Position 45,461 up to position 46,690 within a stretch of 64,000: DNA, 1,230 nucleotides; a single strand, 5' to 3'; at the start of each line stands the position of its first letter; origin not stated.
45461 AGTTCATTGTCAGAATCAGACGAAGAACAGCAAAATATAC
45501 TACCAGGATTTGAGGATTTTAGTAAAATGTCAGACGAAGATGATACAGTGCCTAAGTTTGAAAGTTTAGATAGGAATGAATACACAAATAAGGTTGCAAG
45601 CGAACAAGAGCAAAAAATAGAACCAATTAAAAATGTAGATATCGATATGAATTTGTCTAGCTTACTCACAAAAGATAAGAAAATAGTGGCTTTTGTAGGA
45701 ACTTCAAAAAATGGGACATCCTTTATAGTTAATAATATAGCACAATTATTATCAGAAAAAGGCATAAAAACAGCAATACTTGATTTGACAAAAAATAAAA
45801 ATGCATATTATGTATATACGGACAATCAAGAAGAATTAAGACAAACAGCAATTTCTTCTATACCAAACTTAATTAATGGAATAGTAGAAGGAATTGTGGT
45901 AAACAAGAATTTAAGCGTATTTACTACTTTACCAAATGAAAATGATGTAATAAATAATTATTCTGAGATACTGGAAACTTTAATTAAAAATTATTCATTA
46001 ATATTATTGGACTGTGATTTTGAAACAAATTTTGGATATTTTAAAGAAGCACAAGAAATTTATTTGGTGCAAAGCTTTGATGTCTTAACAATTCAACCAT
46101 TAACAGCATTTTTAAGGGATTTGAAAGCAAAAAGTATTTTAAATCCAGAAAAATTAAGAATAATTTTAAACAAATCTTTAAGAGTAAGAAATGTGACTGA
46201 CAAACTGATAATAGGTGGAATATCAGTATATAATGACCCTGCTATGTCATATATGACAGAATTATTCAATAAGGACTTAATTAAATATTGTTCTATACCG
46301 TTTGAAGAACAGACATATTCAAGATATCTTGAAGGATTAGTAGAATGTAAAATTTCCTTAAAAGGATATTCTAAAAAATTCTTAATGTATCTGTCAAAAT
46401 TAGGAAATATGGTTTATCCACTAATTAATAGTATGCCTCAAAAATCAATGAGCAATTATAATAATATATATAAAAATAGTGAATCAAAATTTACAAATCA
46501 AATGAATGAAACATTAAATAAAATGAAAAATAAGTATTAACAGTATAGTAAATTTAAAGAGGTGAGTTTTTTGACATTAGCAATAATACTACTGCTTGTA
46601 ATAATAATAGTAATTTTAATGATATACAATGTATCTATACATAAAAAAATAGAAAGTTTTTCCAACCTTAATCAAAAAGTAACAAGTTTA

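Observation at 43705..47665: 808-aa protein combining a receiver-like N-terminus, AT-hooks, acidic LPGLE repeats and a degenerate MinD/ParA-like domain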

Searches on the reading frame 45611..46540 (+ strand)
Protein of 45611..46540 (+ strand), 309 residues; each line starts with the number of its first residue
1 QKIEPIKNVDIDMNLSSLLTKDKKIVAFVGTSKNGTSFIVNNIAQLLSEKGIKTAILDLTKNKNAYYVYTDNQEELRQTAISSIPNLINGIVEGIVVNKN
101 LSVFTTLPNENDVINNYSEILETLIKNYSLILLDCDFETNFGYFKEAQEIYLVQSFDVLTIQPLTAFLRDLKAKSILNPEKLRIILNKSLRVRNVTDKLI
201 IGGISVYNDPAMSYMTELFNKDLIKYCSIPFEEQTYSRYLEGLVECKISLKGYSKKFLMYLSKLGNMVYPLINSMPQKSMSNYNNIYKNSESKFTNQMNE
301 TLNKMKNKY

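Call 20: search_protein_families(library=pfam, proteins=[window:45611-46540:+], max_evalue=10)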
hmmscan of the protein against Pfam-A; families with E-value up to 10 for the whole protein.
window:45611-46540:+ (309 aa): 4 families
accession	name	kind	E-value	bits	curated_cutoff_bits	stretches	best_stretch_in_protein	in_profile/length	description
PF01656.29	CbiA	-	0.0054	17.1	25.4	1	30-188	6-82/125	CobQ/CobB/MinD/ParA nucleotide binding domain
PF09140.17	MipZ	-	0.06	13.1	20.7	1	34-136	12-108/262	ATPase MipZ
PF03358.20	FMN_red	-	0.089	12.8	24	1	24-72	2-51/152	NADPH-dependent FMN reductase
PF01343.23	Peptidase_S49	-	0.16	12.4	24.9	1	34-103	42-111/154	Peptidase family S49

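Call 34: search_solved_structures(query=A1, max_evalue=10, show_alignments=3)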
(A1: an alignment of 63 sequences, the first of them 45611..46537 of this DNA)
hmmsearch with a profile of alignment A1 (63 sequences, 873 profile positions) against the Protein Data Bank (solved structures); distinct sequences matched with E-value up to 10: 42.
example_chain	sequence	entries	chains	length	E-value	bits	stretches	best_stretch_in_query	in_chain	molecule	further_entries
9ijj_A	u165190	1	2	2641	0.00018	23.2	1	362-457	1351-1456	Cilia and flagella associated protein 46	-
29vf_O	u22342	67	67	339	0.0087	17.6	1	277-343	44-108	TATA-box-binding protein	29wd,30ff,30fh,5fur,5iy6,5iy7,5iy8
6zj3_SK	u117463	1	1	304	0.027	15.9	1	363-463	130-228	Ribosomal protein eS8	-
7w5b_3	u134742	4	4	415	0.035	15.6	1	362-502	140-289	NF-kappa-B-activating protein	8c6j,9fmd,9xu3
23fj_S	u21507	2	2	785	0.079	14.4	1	269-336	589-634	Snf5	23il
6yej_A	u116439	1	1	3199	0.084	14.3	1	286-361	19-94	Huntingtin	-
9e5c_4u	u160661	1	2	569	0.087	14.3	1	363-487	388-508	TbRSP63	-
6uxv_C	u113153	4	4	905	0.29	12.6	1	283-483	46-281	SWI/SNF chromatin-remodeling complex subunit SNF5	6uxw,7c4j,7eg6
7egm_C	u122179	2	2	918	0.29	12.5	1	283-483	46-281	SWI/SNF chromatin-remodeling complex subunit SNF5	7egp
3e5u_C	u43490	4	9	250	0.32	12.4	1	731-781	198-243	Cyclic nucleotide-binding protein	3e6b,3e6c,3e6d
9n9e_S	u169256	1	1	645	0.39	12.1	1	291-537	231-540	Incenp-like protein ICP-1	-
6t9i_I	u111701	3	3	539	0.62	11.5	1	218-497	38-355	Transcription initiation factor TFIID subunit 12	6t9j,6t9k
8glv_AH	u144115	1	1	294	0.73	11.2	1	369-450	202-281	Axonemal inner arm dynein I1/f subunit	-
7dxj_A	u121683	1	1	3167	1.1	10.7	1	286-332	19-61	Huntingtin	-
4fe8_A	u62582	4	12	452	1.6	10.1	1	284-317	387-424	Maltose-binding periplasmic protein,Huntingtin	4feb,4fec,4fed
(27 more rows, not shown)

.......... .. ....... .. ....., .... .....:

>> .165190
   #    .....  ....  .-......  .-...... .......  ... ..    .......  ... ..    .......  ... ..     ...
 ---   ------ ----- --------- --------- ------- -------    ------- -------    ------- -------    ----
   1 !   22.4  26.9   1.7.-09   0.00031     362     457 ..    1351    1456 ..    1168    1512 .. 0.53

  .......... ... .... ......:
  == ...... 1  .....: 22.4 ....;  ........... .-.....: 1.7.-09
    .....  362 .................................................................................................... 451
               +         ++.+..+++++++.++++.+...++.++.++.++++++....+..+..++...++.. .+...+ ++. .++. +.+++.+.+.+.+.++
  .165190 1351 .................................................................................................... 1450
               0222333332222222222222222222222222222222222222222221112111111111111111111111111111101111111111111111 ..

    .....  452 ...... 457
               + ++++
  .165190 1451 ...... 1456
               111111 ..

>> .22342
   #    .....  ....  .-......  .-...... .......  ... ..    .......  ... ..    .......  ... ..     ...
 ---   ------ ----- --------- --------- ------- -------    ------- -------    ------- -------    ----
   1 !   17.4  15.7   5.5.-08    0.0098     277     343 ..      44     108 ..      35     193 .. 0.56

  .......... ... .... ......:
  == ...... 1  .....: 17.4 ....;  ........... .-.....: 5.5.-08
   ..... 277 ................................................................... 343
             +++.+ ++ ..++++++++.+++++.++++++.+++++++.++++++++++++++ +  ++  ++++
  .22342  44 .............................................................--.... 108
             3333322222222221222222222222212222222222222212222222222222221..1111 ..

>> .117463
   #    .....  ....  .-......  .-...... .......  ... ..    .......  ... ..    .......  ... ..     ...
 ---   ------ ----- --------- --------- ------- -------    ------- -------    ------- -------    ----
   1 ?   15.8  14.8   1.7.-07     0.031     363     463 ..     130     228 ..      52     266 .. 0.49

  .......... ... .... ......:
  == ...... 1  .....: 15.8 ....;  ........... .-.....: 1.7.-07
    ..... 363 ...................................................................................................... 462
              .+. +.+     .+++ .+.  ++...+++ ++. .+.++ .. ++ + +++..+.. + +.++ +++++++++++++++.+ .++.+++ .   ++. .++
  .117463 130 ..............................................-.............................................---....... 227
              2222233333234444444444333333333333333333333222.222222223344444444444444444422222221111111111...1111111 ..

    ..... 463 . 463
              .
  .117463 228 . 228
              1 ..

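Call 35: find_related_loci(query=A1, collection=genome_contigs, flank=6000)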
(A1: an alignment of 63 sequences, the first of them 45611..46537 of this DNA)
Query A1 (309 aa) in genome_contigs; peptide patterns used: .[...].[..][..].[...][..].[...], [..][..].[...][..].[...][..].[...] (x = any residue, [..] = any of these).
600 stretches matched a pattern (row limit reached: there are more); 567 encode a relative of the query (tblastn E <= 1e-3); the best 80 are kept; 80 distinct loci.
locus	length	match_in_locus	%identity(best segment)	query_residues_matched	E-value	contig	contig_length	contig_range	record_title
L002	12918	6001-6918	83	3-309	2e-169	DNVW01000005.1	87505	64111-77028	MAG TPA_asm: Clostridiales bacterium isolate UBA11489 contig_319, whole genome shotgun sequence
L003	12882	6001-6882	70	14-307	3e-140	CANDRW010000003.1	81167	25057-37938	MAG TPA_asm: uncultured Clostridium sp. isolate SRR15214597_bin.43_metawrap_v1.3_MAG genome assembly, contig: NODE.168_l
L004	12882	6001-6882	70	14-307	2e-139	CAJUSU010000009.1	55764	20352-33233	MAG TPA_asm: uncultured Clostridia bacterium isolate MGBC166183 genome assembly, contig: MGBC166183.9, whole genome shot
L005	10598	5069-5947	69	12-309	9e-138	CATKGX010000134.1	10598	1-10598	MAG: uncultured Clostridia bacterium isolate iMGMC-923_1678881654 genome assembly, contig: MegahitA5_73812, whole genome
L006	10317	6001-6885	69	12-309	1e-136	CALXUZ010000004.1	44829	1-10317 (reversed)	MAG: uncultured Clostridia bacterium isolate BRZ_DN__bin3 genome assembly, contig: BRZ_DN__NODE_1158_length_44829_cov_7.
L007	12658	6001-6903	69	8-309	2e-136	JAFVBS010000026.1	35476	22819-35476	MAG: Clostridia bacterium isolate RGIG5025 Roe_deer_Rumen.Co__c1250219, whole genome shotgun sequence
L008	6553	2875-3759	69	12-309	2e-136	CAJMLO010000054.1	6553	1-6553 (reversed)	TPA_asm: uncultured bacterium isolate ERR1430524-bin.35 genome assembly, contig: NODE_5173_length_6553_cov_11.293629, wh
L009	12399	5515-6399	68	14-309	9e-136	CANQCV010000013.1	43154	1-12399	MAG: uncultured Clostridia bacterium isolate Lapin-005__bin70 genome assembly, contig: Lapin-005__NODE_1099_length_43154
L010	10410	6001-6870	70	12-309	1e-134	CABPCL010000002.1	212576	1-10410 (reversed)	MAG: uncultured Clostridium sp. isolate MGYG-HGUT-04260 genome assembly, contig: GUT_GENOME261530_2, whole genome shotgu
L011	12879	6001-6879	69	14-307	2e-134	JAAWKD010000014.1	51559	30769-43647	MAG: Clostridia bacterium isolate ABMPRH_45_1 SL341413_scaffold_692, whole genome shotgun sequence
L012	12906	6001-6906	65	1-309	6e-134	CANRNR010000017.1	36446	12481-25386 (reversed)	MAG: uncultured Clostridia bacterium isolate Lapin-021__bin51 genome assembly, contig: Lapin-021__NODE_1320_length_36446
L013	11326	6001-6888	67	12-309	4e-134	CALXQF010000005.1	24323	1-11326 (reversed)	MAG: uncultured Clostridia bacterium isolate BRZ_EI__bin65 genome assembly, contig: BRZ_EI__NODE_2282_length_24323_cov_4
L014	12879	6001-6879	68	12-309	4e-133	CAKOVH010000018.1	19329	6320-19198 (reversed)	MAG: uncultured Clostridia bacterium isolate REFINED_METABAT215_TOP10_CONTIGS_1500_ASSEMBLY_K77_MERGED__Hadza_MoBio_hadz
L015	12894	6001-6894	67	11-309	4e-130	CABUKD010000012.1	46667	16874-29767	MAG TPA_asm: uncultured Clostridium sp. isolate MGYG-HGUT-04078 genome assembly, contig: GUT_GENOME255855_12, whole geno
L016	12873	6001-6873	66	14-309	1e-129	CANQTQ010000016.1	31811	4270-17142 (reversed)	MAG: uncultured Clostridia bacterium isolate Lapin-008__bin45 genome assembly, contig: Lapin-008__NODE_1644_length_31811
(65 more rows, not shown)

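Call 38: predict_structure(alignment_id=A1)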
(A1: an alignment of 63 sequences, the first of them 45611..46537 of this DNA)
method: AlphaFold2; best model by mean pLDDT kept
length: 309 residues; sequences in the alignment: 63
mean_pLDDT: 90.2   pTM: 0.83
mean pLDDT of the five models: 90.2, 89.8, 89.7, 89.5, 89.4
residues with pLDDT >= 90: 246; 70-90: 23; 50-70: 27; < 50: 13
segments of 3 or more residues with pLDDT < 50: 287-291
pLDDT, mean of each block of 10 residues (from residue 1): 60 89 97 86 98 98 95 97 97 98 95 89 98 97 97 94 97 98 97 95 97 96 98 96 96 97 97 56 48 61 81
secondary structure, 60 per line:
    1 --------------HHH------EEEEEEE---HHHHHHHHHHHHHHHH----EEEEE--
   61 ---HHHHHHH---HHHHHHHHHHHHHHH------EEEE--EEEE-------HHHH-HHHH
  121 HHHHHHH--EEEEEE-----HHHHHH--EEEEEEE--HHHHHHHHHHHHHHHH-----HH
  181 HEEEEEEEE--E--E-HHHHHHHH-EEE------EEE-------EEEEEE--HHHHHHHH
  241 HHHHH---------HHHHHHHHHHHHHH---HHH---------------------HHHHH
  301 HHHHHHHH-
elements in order: E24-30 H34-49 E54-58 H64-70 H74-88 E95-98 E101-104 H112-115 H117-127 E130-135 H141-146 E149-155 H158-173 E182-189 H197-204 E206-208 E215-217 E225-230 H233-245 H255-268 H296-308

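Call 49: search_solved_structures(query=A3, max_evalue=10, show_alignments=5)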
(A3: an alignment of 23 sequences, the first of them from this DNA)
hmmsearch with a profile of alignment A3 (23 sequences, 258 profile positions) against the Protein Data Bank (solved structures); distinct sequences matched with E-value up to 10: 11.
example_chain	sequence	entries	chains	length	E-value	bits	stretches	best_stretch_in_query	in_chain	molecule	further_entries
2ved_A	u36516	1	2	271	0.0034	19.9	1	9-130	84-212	MEMBRANE PROTEIN CAPA1, PROTEIN TYROSINE KINASE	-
4jmp_A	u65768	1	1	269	0.0053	19.2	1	9-130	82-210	C-terminal fragment of CapA, Protein tyrosine kinase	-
3bfv_A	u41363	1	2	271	0.0054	19.2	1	9-130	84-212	Membrane protein CapA1, Protein tyrosine kinase,Protein tyrosine kinase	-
3la6_A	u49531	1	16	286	0.1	15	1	5-48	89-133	Tyrosine-protein kinase wzc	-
5htk_A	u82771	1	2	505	0.12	14.8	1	4-109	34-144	6-phosphofructo-2-kinase/fructose-2,6-bisphosphatase 2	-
6igs_A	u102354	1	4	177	0.18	14.2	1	156-210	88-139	Hypoxanthine phosphoribosyltransferase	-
6ic0_A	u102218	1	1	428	1.3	11.3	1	6-95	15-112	6-phosphofructo-2-kinase/fructose-2,6-bisphosphatase 3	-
6ibx_A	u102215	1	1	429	1.3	11.3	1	6-95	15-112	6-phosphofructo-2-kinase/fructose-2,6-bisphosphatase 3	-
4d4j_A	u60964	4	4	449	1.3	11.3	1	6-95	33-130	6-PHOSPHOFRUCTO-2-KINASE/FRUCTOSE-2,6-BISPHOSPHATASE 3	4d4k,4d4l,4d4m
3cio_A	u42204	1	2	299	1.7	11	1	4-63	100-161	Tyrosine-protein kinase etk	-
6z0p_A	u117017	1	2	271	2.7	10.3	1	5-50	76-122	BceF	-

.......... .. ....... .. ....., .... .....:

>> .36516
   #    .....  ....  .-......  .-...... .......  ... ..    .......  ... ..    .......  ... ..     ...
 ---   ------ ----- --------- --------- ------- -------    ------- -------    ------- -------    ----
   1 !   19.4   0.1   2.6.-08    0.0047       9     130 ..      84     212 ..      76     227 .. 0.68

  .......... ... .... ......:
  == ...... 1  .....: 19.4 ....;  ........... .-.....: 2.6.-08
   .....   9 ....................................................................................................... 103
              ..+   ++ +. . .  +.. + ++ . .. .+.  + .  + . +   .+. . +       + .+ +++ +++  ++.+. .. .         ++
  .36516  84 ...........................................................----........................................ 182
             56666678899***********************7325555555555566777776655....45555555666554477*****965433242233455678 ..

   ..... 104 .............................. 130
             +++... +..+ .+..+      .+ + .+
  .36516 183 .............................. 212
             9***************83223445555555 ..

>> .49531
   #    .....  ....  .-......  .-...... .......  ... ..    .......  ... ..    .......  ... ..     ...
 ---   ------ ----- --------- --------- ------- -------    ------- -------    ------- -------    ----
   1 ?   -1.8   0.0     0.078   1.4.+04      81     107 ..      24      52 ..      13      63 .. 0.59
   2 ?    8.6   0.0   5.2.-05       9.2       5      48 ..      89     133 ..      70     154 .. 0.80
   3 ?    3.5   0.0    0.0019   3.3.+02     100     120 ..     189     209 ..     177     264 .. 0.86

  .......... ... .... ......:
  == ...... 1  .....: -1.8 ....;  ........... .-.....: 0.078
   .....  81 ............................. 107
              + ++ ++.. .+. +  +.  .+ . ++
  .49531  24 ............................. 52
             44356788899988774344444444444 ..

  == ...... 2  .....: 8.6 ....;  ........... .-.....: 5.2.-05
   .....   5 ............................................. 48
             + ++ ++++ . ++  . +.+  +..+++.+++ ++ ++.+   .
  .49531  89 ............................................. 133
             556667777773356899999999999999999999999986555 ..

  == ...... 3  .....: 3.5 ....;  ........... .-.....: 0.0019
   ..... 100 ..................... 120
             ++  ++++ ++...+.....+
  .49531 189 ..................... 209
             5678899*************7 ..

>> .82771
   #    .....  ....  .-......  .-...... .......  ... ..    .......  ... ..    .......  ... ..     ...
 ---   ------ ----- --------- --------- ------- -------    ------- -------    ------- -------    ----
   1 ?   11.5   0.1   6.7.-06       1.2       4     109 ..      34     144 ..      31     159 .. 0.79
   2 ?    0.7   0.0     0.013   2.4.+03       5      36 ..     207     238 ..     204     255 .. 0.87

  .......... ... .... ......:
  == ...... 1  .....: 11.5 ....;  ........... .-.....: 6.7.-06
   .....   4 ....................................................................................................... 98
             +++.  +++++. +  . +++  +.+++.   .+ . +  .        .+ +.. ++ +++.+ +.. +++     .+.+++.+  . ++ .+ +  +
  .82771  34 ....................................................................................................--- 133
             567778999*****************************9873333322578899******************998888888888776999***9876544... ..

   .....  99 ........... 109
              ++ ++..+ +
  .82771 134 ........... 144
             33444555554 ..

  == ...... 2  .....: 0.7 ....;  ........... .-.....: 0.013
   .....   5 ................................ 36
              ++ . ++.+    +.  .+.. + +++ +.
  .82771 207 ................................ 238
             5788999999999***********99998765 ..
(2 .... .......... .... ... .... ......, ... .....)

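Call 50: search_protein_families(library=pfam, alignment_id=A3, max_evalue=1)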
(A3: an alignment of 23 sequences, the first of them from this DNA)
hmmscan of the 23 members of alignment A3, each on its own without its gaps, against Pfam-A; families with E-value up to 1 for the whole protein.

A. member 1, seq(258 aa): 4 families
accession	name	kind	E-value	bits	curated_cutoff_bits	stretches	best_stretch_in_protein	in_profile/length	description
PF01656.29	CbiA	-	0.0033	17.8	25.4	1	15-173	6-82/125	CobQ/CobB/MinD/ParA nucleotide binding domain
PF09140.17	MipZ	-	0.046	13.5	20.7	1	19-121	12-108/262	ATPase MipZ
PF03358.20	FMN_red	-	0.067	13.2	24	1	9-57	2-51/152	NADPH-dependent FMN reductase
PF01343.23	Peptidase_S49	-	0.073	13.5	24.9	1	19-88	42-111/154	Peptidase family S49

B. families by the number of members that match (of 23 scanned): 33 families (the first 25 are shown)
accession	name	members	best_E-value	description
PF01656.29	CbiA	11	8.5e-06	CobQ/CobB/MinD/ParA nucleotide binding domain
PF09140.17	MipZ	7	0.00065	ATPase MipZ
PF18903.5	DUF5659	3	0.0071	Domain of unknown function (DUF5659)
PF13614.12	AAA_31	3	0.012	AAA domain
PF12846.13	AAA_10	3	0.066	AAA-like domain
PF01343.23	Peptidase_S49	2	0.007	Peptidase family S49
PF02302.22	PTS_IIB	2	0.025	PTS system, Lactose/Cellobiose specific IIB subunit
PF06757.18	Ins_allergen_rp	2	0.034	Insect allergen related repeat, nitrile-specifier detoxification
PF03358.20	FMN_red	2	0.067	NADPH-dependent FMN reductase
PF13401.12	AAA_22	2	0.19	AAA domain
PF06293.20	Kdo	1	0.0058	Lipopolysaccharide kinase (Kdo/WaaP) family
PF20590.3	DUF6791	1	0.015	Domain of unknown function (DUF6791)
PF13407.12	Peripla_BP_4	1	0.021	Periplasmic binding protein domain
PF23356.2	TPR_PEP5_VPS11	1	0.025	PEP5/VPS11 Clathrin repeat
PF03804.19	DUF325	1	0.033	Viral proteins of unknown function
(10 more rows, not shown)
